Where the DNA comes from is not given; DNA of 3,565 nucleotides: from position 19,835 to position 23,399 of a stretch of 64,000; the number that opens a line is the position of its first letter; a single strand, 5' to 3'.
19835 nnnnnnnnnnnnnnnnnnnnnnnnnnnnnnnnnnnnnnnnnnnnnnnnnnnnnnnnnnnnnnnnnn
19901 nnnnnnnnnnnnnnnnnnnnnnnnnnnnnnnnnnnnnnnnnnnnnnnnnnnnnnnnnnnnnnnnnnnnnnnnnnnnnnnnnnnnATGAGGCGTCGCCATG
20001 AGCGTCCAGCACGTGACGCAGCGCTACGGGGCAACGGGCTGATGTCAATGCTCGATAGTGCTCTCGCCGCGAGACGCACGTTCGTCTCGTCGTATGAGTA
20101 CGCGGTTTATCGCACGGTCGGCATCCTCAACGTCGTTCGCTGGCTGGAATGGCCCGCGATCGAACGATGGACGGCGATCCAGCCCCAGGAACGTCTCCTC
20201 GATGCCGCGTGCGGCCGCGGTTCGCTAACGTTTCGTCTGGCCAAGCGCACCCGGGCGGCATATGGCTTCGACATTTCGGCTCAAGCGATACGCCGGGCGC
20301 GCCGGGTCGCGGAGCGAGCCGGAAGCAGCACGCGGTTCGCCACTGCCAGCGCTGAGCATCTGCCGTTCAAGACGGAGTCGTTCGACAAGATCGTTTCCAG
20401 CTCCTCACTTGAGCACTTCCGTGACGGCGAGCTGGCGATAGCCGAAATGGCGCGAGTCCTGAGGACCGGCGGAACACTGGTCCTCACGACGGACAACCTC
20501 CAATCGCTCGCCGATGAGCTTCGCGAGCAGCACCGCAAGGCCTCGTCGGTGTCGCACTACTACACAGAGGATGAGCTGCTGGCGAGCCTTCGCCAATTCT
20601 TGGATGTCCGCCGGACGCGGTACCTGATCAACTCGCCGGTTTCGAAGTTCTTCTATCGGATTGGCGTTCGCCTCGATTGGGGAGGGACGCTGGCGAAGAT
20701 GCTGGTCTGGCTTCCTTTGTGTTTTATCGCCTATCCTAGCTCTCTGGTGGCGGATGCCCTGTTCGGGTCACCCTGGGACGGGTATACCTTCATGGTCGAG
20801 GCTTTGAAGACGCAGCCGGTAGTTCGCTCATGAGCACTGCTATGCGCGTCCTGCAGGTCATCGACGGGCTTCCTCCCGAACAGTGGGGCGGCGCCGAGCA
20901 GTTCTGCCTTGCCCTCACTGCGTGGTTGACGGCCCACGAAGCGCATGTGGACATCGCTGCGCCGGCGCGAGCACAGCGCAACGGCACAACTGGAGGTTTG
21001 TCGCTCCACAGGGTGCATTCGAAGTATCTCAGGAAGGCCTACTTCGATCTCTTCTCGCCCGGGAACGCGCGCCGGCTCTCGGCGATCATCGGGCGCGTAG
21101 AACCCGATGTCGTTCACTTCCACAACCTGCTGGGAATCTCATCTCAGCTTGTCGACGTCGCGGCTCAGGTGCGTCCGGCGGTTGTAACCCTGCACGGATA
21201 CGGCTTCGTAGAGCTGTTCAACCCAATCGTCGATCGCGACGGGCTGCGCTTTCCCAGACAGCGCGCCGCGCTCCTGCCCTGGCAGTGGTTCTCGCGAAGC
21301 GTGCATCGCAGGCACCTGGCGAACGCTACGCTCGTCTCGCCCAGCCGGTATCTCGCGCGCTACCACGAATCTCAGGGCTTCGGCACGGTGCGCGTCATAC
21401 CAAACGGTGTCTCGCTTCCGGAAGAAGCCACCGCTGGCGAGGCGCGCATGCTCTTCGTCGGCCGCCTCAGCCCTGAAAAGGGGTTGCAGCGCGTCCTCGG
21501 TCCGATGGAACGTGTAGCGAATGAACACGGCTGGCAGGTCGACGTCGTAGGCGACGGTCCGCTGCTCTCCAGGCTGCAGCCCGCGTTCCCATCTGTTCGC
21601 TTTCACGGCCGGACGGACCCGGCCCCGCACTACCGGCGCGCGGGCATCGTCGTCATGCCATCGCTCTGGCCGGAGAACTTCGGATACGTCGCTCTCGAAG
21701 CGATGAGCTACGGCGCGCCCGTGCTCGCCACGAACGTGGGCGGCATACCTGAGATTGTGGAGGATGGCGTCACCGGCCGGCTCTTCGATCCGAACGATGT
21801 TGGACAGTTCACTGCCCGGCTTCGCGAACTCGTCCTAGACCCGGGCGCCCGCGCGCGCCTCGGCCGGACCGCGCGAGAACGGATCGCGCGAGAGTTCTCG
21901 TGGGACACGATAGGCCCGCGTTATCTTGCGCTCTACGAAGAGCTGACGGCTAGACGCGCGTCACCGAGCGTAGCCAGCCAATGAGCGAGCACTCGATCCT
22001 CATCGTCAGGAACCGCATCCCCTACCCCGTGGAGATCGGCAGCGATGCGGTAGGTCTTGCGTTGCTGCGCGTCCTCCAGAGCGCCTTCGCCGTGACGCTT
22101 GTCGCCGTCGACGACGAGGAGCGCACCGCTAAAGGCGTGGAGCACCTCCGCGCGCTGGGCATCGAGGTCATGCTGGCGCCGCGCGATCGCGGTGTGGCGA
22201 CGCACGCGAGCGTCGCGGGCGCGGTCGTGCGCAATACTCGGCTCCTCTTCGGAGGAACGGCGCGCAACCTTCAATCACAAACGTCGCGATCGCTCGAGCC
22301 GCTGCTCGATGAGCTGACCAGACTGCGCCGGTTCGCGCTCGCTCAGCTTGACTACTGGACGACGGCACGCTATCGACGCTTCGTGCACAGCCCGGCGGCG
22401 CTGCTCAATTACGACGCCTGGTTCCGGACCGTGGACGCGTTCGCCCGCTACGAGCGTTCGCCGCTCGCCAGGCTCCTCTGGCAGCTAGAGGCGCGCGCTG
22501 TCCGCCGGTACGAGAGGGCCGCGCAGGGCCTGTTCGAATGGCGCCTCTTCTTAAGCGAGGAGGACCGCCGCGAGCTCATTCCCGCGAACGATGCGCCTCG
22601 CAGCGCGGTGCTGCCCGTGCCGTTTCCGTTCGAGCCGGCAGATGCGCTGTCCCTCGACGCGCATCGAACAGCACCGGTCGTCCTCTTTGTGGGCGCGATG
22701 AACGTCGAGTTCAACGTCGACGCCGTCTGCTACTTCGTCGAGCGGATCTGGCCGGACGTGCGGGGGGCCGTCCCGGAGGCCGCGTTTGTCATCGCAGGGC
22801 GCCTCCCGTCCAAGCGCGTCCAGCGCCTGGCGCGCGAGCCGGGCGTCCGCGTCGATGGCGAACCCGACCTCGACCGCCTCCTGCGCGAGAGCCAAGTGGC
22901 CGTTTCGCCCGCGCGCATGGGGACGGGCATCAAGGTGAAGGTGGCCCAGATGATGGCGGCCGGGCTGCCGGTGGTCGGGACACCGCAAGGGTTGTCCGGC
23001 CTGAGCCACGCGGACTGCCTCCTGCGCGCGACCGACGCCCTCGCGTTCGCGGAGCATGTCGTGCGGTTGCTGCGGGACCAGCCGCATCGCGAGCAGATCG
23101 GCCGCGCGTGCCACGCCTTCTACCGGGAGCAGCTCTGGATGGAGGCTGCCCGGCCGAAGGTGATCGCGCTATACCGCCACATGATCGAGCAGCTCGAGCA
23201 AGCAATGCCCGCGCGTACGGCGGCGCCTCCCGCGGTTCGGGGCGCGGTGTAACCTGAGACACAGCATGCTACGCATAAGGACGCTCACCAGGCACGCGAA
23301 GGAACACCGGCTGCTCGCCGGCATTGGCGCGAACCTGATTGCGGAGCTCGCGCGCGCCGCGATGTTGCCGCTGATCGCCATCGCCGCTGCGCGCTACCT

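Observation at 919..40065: A 39-kb envelope glycan supercluster combining five GT-C-fold membrane transferases with two polyprenol-phosphate sugar synthases, an ABC exporter and a flippase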

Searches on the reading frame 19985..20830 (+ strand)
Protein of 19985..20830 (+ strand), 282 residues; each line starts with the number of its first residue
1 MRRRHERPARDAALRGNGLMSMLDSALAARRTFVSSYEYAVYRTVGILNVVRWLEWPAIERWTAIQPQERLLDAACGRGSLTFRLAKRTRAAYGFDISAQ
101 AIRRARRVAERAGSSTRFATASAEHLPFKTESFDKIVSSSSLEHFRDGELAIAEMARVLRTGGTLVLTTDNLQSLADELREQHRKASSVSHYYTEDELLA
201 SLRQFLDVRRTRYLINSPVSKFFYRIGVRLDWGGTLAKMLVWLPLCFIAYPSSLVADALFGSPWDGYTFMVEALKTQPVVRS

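Call 5: search_protein_families(library=pfam, proteins=[window:19985-20830:+], max_evalue=0.01)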
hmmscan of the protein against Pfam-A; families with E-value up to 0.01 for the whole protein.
window:19985-20830:+ (282 aa): 16 families
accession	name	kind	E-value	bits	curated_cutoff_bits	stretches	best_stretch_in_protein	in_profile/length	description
PF08241.18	Methyltransf_11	-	7.6e-23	81.4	21.2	1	72-167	1-95/95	Methyltransferase domain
PF13847.12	Methyltransf_31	-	1.6e-22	80.2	27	1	67-186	3-129/145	Methyltransferase domain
PF13649.12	Methyltransf_25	-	8e-22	78.2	27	1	72-163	2-97/97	Methyltransferase domain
PF01209.24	Ubie_methyltran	-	3.2e-14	53.3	20.1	1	58-167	38-151/233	ubiE/COQ5 methyltransferase family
PF08242.18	Methyltransf_12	-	1.2e-13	52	30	1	72-165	1-98/98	Methyltransferase domain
PF13489.12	Methyltransf_23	-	1e-12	48.5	27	1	65-200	20-152/164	Methyltransferase domain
PF02353.26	CMAS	-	5.1e-08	33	27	1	64-184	59-180/273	Mycolic acid cyclopropane synthetase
PF05175.20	MTS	-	3.3e-06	27.3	23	1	68-187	32-158/170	Methyltransferase small domain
PF03141.22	Methyltransf_29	-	8.9e-06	25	23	1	70-188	120-239/506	Putative S-adenosyl-L-methionine-dependent methyltransferase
PF01170.24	UPF0020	-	3.4e-05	24.1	22.3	1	88-182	75-179/197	RMKL-like, methyltransferase domain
PF13679.12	Methyltransf_32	-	5.4e-05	23.6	27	1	62-123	20-87/143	Methyltransferase domain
PF08003.17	Methyltransf_9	-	0.00012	21.6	23.8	1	67-172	115-222/315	Protein of unknown function (DUF1698)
PF07021.18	MetW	-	0.0013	18.9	21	1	64-160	10-103/193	Methionine biosynthesis protein MetW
PF05401.17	NodS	-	0.0068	16.7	24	0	71-167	47-144/201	Nodulation protein S (NodS)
PF06325.19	PrmA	-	0.008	16.1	22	0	64-139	158-233/296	Ribosomal protein L11 methyltransferase (PrmA)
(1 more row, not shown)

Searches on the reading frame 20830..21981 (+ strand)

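Call 5: search_protein_families(library=pfam, proteins=[window:20830-21981:+], max_evalue=0.01)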
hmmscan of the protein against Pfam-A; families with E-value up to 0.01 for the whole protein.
window:20830-21981:+ (384 aa): 7 families
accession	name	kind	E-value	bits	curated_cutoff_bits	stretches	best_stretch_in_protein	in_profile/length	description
PF00534.26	Glycos_transf_1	-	1.1e-31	110.1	26.4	1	203-351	14-172/172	Glycosyl transferases group 1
PF13692.12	Glyco_trans_1_4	-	2.3e-31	109.4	27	1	206-335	3-140/142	Glycosyl transferases group 1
PF13439.12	Glyco_transf_4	-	7.4e-19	68.8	28.5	1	19-196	1-168/170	Glycosyltransferase Family 4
PF13579.12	Glyco_trans_4_4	-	7.7e-12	46.3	29.7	1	20-193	1-158/158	Glycosyl transferase 4-like domain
PF20706.3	GT4-conflict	-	4.9e-09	36.1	26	1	267-360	278-380/385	Family 4 Glycosyltransferase in conflict systems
PF13524.12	Glyco_trans_1_2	-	2.7e-06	27.8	25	1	256-360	29-137/144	Glycosyl transferase-like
PF13477.12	Glyco_trans_4_2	-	2.2e-05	25.1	23.4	1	23-132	10-117/139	Glycosyl transferase 4-like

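Call 29: search_protein_families(library=ncbifam, proteins=[window:20830-21981:+], max_evalue=0.001)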
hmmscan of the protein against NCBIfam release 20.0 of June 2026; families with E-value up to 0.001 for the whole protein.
window:20830-21981:+ (384 aa): 34 families (the best 25 are shown)
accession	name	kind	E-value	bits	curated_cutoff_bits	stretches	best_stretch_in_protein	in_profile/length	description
TIGR03088.1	stp2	hypoth_equivalog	1.6e-26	93.3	409.05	1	82-372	72-373/374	TIGR03088 family PEP-CTERM/XrtA system glycosyltransferase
TIGR03999.1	thiol_BshA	equivalog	2.1e-22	79.6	273.7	1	207-373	202-374/375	N-acetyl-alpha-D-glucosaminyl L-malate synthase BshA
TIGR03449.1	mycothiol_MshA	equivalog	2.8e-22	79.2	462.5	1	265-373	298-404/406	D-inositol-3-phosphate glycosyltransferase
TIGR02149.1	glgA_Coryne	subfamily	1.2e-21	77.3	302.4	1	269-372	282-390/391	glycogen synthase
NF041876.1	EPS_EpsE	equivalog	3e-20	72.8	400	1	267-358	292-382/389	exopolysaccharide biosynthesis GT4 family glycosyltransferase EpsE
NF053787.1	GlcN_PG_synth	equivalog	9.9e-18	64.1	480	1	206-373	199-360/361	N-acetylglucosaminyl phosphatidylglycerol synthase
NF038229.1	Glyco4_Geo_Pelo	equivalog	7.9e-17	61.3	400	1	180-373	128-337/338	GPMC system family 4 glycosyltransferase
NF012028.0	PRK15484.1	subfamily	3e-16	59.5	618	1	267-365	273-371/380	lipopolysaccharide N-acetylglucosaminyltransferase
TIGR04157.1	glyco_rSAM_CFB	subfamily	1.5e-15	57.1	400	1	206-369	229-406/406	TIGR04157 family glycosyltransferase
TIGR04063.1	stp3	hypoth_equivalog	9.6e-14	51.1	442.05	1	288-373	311-396/397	TIGR04063 family PEP-CTERM/XrtA system glycosyltransferase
TIGR02095.1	glgA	subfamily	2.9e-13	49.3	328.45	1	205-372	295-477/477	glycogen/starch synthase, ADP-glucose type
NF038295.1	EPS_HpsP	equivalog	3.7e-13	49.2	550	1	269-372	286-387/388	hormogonium polysaccharide biosynthesis glycosyltransferase HpsP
NF038298.1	EPS_HpsO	equivalog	7e-13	48.1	575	1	280-372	297-387/388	hormogonium polysaccharide biosynthesis glycosyltransferase HpsO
NF047684.1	TeichurnBiosyTuaC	equivalog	4.3e-11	42.4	550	1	206-362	221-379/391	teichuronic acid biosynthesis protein TuaC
TIGR02470.1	sucr_synth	equivalog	5.8e-11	41.2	810.4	1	271-368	644-744/784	sucrose synthase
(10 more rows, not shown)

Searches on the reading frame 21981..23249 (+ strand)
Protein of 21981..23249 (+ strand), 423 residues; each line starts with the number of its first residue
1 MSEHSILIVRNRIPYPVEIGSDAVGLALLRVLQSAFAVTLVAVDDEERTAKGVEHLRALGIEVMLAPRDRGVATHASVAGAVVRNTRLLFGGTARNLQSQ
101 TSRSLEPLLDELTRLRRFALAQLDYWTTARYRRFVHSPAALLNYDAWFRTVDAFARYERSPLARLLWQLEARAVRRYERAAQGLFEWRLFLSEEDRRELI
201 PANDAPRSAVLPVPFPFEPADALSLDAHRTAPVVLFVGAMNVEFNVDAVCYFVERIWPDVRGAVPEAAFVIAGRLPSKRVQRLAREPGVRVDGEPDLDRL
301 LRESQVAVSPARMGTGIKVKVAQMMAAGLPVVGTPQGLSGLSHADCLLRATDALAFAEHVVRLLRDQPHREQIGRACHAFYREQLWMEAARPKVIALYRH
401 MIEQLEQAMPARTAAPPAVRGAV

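Call 5: search_protein_families(library=pfam, proteins=[window:21981-23249:+], max_evalue=0.01)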
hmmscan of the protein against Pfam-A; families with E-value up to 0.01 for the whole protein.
window:21981-23249:+ (423 aa): 3 families
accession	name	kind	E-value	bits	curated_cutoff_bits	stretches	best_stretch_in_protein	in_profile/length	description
PF13692.12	Glyco_trans_1_4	-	1.6e-22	80.7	27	1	232-366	2-142/142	Glycosyl transferases group 1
PF00534.26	Glycos_transf_1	-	3.7e-06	27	26.4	1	230-375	14-167/172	Glycosyl transferases group 1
PF13524.12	Glyco_trans_1_2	-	7.7e-05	23.1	25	1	265-382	13-130/144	Glycosyl transferase-like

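Call 29: search_protein_families(library=ncbifam, proteins=[window:21981-23249:+], max_evalue=0.001)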
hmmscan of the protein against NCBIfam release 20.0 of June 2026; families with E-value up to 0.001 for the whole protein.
window:21981-23249:+ (423 aa): 2 families
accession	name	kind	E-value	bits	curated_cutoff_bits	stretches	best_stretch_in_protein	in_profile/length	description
TIGR03087.1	stp1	hypoth_equivalog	4.8e-43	147.8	316.65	1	6-379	1-375/397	TIGR03087 family PEP-CTERM/XrtA system glycosyltransferase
TIGR03088.1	stp2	hypoth_equivalog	0.00014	21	409.05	1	282-400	255-372/374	TIGR03088 family PEP-CTERM/XrtA system glycosyltransferase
